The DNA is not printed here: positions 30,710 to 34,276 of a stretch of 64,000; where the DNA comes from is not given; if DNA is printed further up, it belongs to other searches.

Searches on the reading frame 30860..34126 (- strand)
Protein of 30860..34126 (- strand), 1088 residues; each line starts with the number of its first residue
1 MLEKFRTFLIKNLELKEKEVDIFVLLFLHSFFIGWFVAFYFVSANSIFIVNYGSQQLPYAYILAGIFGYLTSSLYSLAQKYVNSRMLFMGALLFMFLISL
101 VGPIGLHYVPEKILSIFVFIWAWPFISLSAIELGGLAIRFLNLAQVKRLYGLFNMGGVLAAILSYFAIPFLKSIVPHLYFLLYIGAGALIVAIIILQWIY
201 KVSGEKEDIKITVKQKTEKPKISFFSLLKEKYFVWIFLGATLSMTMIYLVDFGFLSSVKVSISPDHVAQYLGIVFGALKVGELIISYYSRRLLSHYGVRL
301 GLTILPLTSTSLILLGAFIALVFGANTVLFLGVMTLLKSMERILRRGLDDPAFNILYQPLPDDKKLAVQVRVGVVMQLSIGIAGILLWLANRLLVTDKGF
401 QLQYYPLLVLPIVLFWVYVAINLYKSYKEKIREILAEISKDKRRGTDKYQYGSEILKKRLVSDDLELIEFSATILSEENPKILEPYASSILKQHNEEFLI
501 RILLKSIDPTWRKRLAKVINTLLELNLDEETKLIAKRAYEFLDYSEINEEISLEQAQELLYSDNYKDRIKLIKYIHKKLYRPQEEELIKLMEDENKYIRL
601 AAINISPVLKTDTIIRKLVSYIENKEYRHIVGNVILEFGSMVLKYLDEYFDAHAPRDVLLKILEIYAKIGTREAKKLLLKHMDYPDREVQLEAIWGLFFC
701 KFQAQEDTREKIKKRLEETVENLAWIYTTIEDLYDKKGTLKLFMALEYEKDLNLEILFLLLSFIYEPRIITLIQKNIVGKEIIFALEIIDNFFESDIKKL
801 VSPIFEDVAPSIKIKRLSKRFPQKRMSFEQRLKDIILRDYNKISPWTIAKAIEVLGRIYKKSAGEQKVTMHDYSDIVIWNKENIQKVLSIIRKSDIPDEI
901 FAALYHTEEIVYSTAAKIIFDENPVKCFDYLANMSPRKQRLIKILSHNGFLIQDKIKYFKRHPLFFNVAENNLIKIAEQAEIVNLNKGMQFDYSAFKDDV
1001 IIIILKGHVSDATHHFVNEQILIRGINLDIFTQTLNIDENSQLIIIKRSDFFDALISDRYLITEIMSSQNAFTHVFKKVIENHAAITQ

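Call 102: search_protein_families(library=pfam, proteins=[window:30860-34126:-], max_evalue=0.0001)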
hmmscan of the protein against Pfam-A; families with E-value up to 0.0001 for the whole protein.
window:30860-34126:- (1088 aa): 1 family
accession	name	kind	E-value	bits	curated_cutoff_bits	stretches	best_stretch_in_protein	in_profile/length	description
PF13646.12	HEAT_2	-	1.2e-06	29.2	27.7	0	652-698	10-56/88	HEAT repeats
